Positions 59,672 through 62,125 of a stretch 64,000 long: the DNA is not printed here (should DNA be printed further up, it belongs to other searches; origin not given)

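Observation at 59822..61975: Single polypeptide joining a DedA/TVP38 membrane domain to a lipoamide-dehydrogenase-like FAD disulfide reductase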

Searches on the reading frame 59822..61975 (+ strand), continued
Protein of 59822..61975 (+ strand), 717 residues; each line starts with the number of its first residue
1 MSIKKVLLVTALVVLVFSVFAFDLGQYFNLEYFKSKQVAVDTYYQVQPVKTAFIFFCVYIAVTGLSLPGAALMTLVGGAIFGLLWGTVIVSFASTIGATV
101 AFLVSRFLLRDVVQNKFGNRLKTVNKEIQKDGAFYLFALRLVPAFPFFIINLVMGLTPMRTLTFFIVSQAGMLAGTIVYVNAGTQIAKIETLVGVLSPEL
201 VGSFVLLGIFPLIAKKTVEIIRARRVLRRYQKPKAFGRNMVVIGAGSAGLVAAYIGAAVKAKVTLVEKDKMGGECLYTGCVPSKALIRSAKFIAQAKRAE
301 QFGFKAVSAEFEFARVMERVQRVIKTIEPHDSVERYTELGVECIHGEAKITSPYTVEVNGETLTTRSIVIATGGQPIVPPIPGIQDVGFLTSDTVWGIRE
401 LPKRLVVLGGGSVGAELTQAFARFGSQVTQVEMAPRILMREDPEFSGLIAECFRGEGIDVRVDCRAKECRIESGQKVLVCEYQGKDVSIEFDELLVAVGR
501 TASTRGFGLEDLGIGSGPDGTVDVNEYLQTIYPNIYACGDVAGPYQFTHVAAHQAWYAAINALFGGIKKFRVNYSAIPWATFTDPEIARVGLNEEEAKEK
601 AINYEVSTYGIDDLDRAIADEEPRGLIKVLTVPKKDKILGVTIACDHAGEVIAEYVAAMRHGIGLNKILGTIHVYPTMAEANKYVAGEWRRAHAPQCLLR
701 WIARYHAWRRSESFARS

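Call 23: search_protein_families(library=ncbifam, proteins=[L065:2958-3926:+, L044:674-1396:+, L044:1309-2037:+, L044:2000-3133:+, L044:5413-6300:+, L044:6182-6970:+, L044:7016-8419:+, L044:8401-9042:+, L043:8083-9267:+, L023:3248-4207:+], max_evalue=0.00001)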
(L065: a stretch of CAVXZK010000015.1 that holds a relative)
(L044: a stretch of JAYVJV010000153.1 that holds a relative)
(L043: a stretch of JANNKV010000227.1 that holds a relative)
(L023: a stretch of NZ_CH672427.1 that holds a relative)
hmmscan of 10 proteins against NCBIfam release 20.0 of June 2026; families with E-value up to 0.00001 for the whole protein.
L065:2958-3926:+ (322 aa): 10 families
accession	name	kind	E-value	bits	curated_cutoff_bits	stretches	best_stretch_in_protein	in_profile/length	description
TIGR04167.1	rSAM_SeCys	equivalog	1.2e-137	458.2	300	1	16-320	2-302/303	arsenosugar biosynthesis radical SAM (seleno)protein ArsS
TIGR03962.1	mycofact_rSAM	equivalog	7.5e-14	51.6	265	1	24-162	14-149/339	mycofactocin radical SAM maturase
NF050035.1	rSAM_WgK_link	exception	8.2e-09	34.9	650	1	25-159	12-145/367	radical SAM/SPASM peptide maturase WgkB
TIGR02668.1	moaA_archaeal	equivalog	4.3e-08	32.5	325.25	1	20-97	8-86/303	GTP 3',8-cyclase MoaA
NF001199.0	PRK00164.2-1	equivalog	1.1e-07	31.3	231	1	20-98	10-89/308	GTP 3',8-cyclase MoaA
NF045574.1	sacti_mat_StsB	exception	2.7e-07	29.8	625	1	19-161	93-232/466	StsB family radical SAM/SPASM domain sactipeptide maturase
NF049973.1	radical_Rv1681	equivalog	9.7e-07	28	380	1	26-162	76-211/326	Rv1681 family radical SAM protein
TIGR04317.1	W_rSAM_matur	equivalog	1.2e-06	27.9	380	1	21-158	3-137/349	tungsten cofactor oxidoreductase radical SAM maturase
TIGR04078.1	rSAM_yydG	equivalog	2.2e-06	27.3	300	1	23-84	2-64/309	YydG family radical SAM peptide epimerase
TIGR02666.1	moaA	equivalog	8.8e-06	24.9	284.05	0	21-102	9-94/336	GTP 3',8-cyclase MoaA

L044:674-1396:+ (240 aa): 5 families
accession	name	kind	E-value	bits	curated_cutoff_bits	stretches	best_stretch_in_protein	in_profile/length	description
TIGR04283.1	glyco_like_mftF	equivalog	4.7e-76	255.2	182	1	20-239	1-221/221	TIGR04283 family arsenosugar biosynthesis glycosyltransferase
TIGR03965.1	mycofact_glyco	equivalog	5.8e-10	38.6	280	1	14-117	72-180/467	mycofactocin biosynthesis glycosyltransferase MftF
TIGR03937.1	PgaC_IcaA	equivalog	2.5e-06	26.7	422.3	0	17-106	44-140/407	poly-beta-1,6-N-acetyl-D-glucosamine synthase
TIGR04182.1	glyco_TIGR04182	equivalog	3.1e-06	26.8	325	1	20-102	2-83/293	S-layer glycoprotein N-glycosyltransferase AglJ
NF041875.1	EPS_EpsD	equivalog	8.9e-06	25.3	370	0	21-190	2-192/325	exopolysaccharide biosynthesis glycosyltransferase EpsD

L044:1309-2037:+ (242 aa): 2 families
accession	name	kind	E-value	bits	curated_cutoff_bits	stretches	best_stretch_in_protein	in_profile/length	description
TIGR04282.1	glyco_like_cofC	hypoth_equivalog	5e-63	212.3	134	1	35-222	2-189/189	TIGR04282 family arsenosugar biosynthesis glycosyltransferase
TIGR03552.1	F420_cofC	equivalog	6.9e-13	48.7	105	1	46-223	12-185/196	2-phospho-L-lactate guanylyltransferase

L044:2000-3133:+ (377 aa): 24 families
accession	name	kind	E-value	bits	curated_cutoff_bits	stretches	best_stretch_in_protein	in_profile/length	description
NF008823.0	PRK11873.1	subfamily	3.7e-48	164.4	263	1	34-260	9-238/272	arsenite methyltransferase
NF040538.1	methyl_ArsM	equivalog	5.1e-38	131.1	500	2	34-160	3-129/356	arsinothricin biosynthesis methyltransferase ArsM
NF041537.1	ArsM_AhpD_UU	exception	5.8e-32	110.8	510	1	71-253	53-230/345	arsenite methyltransferase/AhpD domain selenoprotein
NF041536.1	ArsM_DUF2284_UU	exception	9e-30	103.4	575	1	74-253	56-230/459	arsenite methyltransferase/DUF2284 domain selenoprotein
NF047649.1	MTase_UXPK_star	exception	1.5e-28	99.6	460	1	68-247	51-225/283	methyltransferase/UXPK-star double selenoprotein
NF038099.1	AsSugarArsM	exception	1.6e-22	80.1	400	1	49-337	16-302/321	arsenosugar biosynthesis arsenite methyltransferase ArsM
NF045667.1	MTase_DVU1556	equivalog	5e-21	75.1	155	1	91-246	21-161/213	DVU_1556 family methyltransferase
NF040539.1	AST_met_ArsM_2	exception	2.8e-20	73.3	240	1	95-248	59-208/262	putative arsinothricin biosynthesis methyltransferase ArsM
TIGR02072.1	BioC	equivalog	2.9e-13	50.2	184.95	1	95-208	37-137/244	malonyl-ACP O-methyltransferase BioC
NF043040.1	corrin_prot_MT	hypoth_equivalog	4.7e-12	45.8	180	1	92-207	41-151/216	corrinoid protein-associated methyltransferase CpaM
TIGR01983.1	UbiG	equivalog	6.5e-12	45.2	102.95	1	91-206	48-154/228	bifunctional 2-polyprenyl-6-hydroxyphenol methylase/3-demethylubiquinol 3-O-methyltransferase UbiG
NF001244.0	PRK00216.1-5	equivalog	8.4e-11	41.6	216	1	94-205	50-155/236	bifunctional demethylmenaquinone methyltransferase/2-methoxy-6-polyprenyl-1,4-benzoquinol methylase UbiE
NF001243.0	PRK00216.1-4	equivalog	8.7e-11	41.6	235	1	92-201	47-149/237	demethylmenaquinone methyltransferase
TIGR02752.1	MenG_heptapren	equivalog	3e-10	40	419.85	1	92-201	45-147/231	demethylmenaquinone methyltransferase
NF001790.0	PRK00517.3-3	equivalog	2.5e-09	36.9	269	1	91-211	121-231/262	50S ribosomal protein L11 methyltransferase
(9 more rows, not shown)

L044:5413-6300:+ (295 aa): 0 families

L044:6182-6970:+ (262 aa): 0 families

L044:7016-8419:+ (467 aa): 1 family
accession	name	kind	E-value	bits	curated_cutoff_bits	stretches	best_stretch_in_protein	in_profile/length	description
NF002563.0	PRK02186.1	subfamily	2e-14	52.9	625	1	50-337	55-315/890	argininosuccinate lyase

L044:8401-9042:+ (213 aa): 1 family
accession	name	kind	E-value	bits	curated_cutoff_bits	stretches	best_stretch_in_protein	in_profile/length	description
NF041384.1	YHS_seleno_dom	subfamily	7.6e-32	109.9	70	1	64-173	3-112/113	YHS domain-containing (seleno)protein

L043:8083-9267:+ (394 aa): 11 families
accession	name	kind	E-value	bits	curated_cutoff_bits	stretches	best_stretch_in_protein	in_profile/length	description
TIGR03169.1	Nterm_to_SelD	hypoth_equivalog_domain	7.2e-151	502.7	310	1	14-384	2-365/365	pyridine nucleotide-disulfide oxidoreductase family protein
TIGR04369.1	fusion_not_SelD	hypoth_equivalog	7.9e-63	212.7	700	1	16-389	1-343/701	oxidoreductase/SelD-related fusion protein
TIGR02374.1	nitri_red_nirB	equivalog_domain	1.5e-10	40.2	578.35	1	36-305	24-282/794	nitrite reductase large subunit NirB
NF049943.1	SQR_III_seleno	exception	5.4e-10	38.7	525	1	214-335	201-321/406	type III sulfide quinone reductase, selenoprotein subtype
NF045765.1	PhenlGlyoxDHPadH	equivalog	2.5e-09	36.5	475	1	13-305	4-281/416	NADH-dependent phenylglyoxylate dehydrogenase subunit epsilon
NF042949.2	3PPDioc_HcaD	equivalog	2.6e-09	36.3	450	1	13-304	3-279/386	3-phenylpropionate/cinnamic acid dioxygenase ferredoxin--NAD(+) reductase subunit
TIGR03385.1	CoA_CoA_reduc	equivalog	4.6e-08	32.3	578.8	1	86-303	77-285/439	CoA-disulfide reductase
TIGR02053.1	MerA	equivalog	5.3e-08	32.3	454.45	1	157-302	167-309/465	mercury(II) reductase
NF003437.0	PRK04965.1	equivalog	1.4e-07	30.9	392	1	13-306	4-280/378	NADH:flavorubredoxin reductase NorW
NF007286.0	PRK09754.1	equivalog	1.5e-07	30.5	447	1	15-301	7-277/400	phenylpropionate dioxygenase ferredoxin reductase subunit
TIGR01350.1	lipoamide_DH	equivalog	4e-07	29.1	408.8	1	158-319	171-329/461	dihydrolipoyl dehydrogenase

L023:3248-4207:+ (319 aa): 28 families (the best 25 are shown)
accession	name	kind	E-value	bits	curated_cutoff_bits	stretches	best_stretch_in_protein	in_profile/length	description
NF049973.1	radical_Rv1681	equivalog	5.1e-26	91.4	380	1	39-216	73-241/326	Rv1681 family radical SAM protein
TIGR04167.1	rSAM_SeCys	equivalog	3.5e-15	56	300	1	33-184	3-148/303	arsenosugar biosynthesis radical SAM (seleno)protein ArsS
NF045574.1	sacti_mat_StsB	exception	3.8e-12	45.8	625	1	31-187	89-236/466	StsB family radical SAM/SPASM domain sactipeptide maturase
TIGR04055.1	rSAM_NirJ2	equivalog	6.5e-11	42.3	500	1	42-185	4-139/326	putative heme d1 biosynthesis radical SAM protein NirJ2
TIGR04053.2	TIGR04053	equivalog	1.3e-10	41.1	395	1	41-188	12-154/366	TIGR04053 family radical SAM/SPASM domain-containing protein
NF012164.0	AlbA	equivalog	1.7e-10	39.9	850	1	42-193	117-261/442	subtilosin maturase AlbA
TIGR04251.1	SCM_rSAM_ScmF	equivalog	3.6e-10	39.8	400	1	37-185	3-147/353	SynChlorMet cassette radical SAM/SPASM protein ScmF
NF033640.1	N_Twi_rSAM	subfamily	5.4e-10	38.9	170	1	30-174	103-260/398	twitch domain-containing radical SAM protein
TIGR04133.1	rSAM_w_lipo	hypoth_equivalog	2.7e-09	36.4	425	1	28-180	14-161/350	TIGR04133 family radical SAM/SPASM protein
NF038283.1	viperin_w_prok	equivalog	5.6e-09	35.6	180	1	47-126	11-94/281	viperin family antiviral radical SAM protein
NF050035.1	rSAM_WgK_link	exception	7.2e-09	35.1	650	1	47-179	18-143/367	radical SAM/SPASM peptide maturase WgkB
TIGR04250.1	SCM_rSAM_ScmE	equivalog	2.3e-08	33.4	400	1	46-180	11-138/358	SynChlorMet cassette radical SAM/SPASM protein ScmE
NF038332.1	rSAM_rare_HxsC4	exception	4.9e-08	32.5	500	1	36-178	12-149/335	radical SAM protein HxsC4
NF045646.2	rSAM_Se_TrsS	equivalog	6.6e-08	31.5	490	1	46-123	94-169/441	radical SAM (seleno)protein TrsS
TIGR03470.1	HpnH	equivalog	7.3e-08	31.8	225.05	1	47-208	37-187/318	adenosyl-hopene transferase HpnH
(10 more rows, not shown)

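Call 24: search_protein_families(library=pfam, proteins=[L065:2958-3926:+, L044:674-1396:+, L044:1309-2037:+, L044:2000-3133:+, L044:5413-6300:+, L044:6182-6970:+, L044:7016-8419:+, L044:8401-9042:+, L043:8083-9267:+, L023:3248-4207:+], max_evalue=0.00001)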
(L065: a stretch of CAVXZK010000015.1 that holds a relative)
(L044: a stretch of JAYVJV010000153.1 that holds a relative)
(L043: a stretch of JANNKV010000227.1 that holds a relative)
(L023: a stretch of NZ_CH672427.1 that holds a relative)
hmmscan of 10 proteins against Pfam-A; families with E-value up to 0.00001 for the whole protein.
L065:2958-3926:+ (322 aa): 2 families
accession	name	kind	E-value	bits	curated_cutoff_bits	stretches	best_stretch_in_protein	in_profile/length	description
PF12345.13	DUF3641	-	9.3e-55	184.8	24.9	1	182-320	1-134/134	Protein of unknown function (DUF3641)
PF04055.27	Radical_SAM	-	1.7e-09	38.5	29.5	1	27-163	2-142/166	Radical SAM superfamily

L044:674-1396:+ (240 aa): 1 family
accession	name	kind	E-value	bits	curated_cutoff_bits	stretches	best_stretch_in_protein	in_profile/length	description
PF00535.33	Glycos_transf_2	-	6.7e-15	55.9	23.3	1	22-129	2-119/168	Glycosyl transferase family 2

L044:1309-2037:+ (242 aa): 1 family
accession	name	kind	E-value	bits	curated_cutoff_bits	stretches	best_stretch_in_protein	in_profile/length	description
PF09837.15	DUF2064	-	6.1e-34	116.9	25.8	1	70-189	1-120/120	Uncharacterized protein conserved in bacteria (DUF2064)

L044:2000-3133:+ (377 aa): 7 families
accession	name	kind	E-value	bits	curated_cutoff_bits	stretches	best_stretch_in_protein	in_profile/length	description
PF13847.12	Methyltransf_31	-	1.6e-37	128.8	27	1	92-236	3-137/145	Methyltransferase domain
PF13649.12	Methyltransf_25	-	6e-19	69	27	1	96-199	1-97/97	Methyltransferase domain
PF08241.18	Methyltransf_11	-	1.1e-17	64.8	21.2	1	97-203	1-95/95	Methyltransferase domain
PF08242.18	Methyltransf_12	-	2.8e-15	57.3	30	1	97-200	1-97/98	Methyltransferase domain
PF01209.24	Ubie_methyltran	-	1.8e-13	50.8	20.1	1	91-202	46-150/233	ubiE/COQ5 methyltransferase family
PF13489.12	Methyltransf_23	-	1.8e-12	47.8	27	1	90-218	20-131/164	Methyltransferase domain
PF01135.25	PCMT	-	3e-06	27.6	20.3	1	90-137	71-118/210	Protein-L-isoaspartate(D-aspartate) O-methyltransferase (PCMT)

L044:5413-6300:+ (295 aa): 1 family
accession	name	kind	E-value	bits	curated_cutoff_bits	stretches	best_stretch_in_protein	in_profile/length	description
PF04784.19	DUF547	-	1.5e-24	86.8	27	1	103-217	3-125/125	Protein of unknown function, DUF547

L044:6182-6970:+ (262 aa): 1 family
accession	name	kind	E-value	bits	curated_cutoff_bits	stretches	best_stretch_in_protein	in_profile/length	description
PF11249.13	DUF3047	-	2.2e-42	145.3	27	1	62-257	3-196/198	Protein of unknown function (DUF3047)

L044:7016-8419:+ (467 aa): 1 family
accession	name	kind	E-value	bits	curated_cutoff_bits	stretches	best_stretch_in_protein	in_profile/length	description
PF13535.11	ATP-grasp_4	-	3.1e-06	27.3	27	1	141-301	2-154/160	ATP-grasp domain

L044:8401-9042:+ (213 aa): 1 family
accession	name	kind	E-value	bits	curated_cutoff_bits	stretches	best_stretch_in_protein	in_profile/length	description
PF04945.19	YHS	-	1.4e-07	31.9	30.3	0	71-116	1-46/47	YHS domain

L043:8083-9267:+ (394 aa): 1 family
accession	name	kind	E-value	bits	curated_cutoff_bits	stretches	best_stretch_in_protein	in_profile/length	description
PF07992.20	Pyr_redox_2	-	5.9e-28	98.6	26.1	1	13-304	2-278/291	Pyridine nucleotide-disulphide oxidoreductase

L023:3248-4207:+ (319 aa): 1 family
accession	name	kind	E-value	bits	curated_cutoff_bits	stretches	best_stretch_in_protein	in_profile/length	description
PF04055.27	Radical_SAM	-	4e-16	60.1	29.5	1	43-198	2-156/166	Radical SAM superfamily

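Call 26: search_protein_representatives(protein=window:59822-61975:+)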
Query: 717 residues. Proteins with E-value up to 0.001 (for the whole library): 60583; up to 1e-10: 26022; up to 1e-30: 7784. The best 150 are listed.
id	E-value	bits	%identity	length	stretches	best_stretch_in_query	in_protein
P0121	6.0e-286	966.7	61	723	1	5-710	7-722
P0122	4.8e-267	904.3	57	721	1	4-707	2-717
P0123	3.9e-242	822.0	67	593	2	4-444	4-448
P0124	1.5e-216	737.4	48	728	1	6-707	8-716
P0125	5.6e-214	728.9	49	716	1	4-710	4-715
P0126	6.2e-205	699.0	50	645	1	3-643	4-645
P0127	5.0e-204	696.0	45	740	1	18-711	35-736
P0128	5.6e-202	689.2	48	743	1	8-711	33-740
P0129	3.4e-199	680.0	46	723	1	3-711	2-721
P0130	3.9e-196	669.9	46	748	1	13-713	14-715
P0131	8.0e-195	665.6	44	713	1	6-709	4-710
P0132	3.5e-194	663.5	45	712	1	6-710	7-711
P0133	9.2e-192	655.5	45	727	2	312-710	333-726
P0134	5.6e-190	649.6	45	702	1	12-710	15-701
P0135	1.1e-187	642.0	47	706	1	44-713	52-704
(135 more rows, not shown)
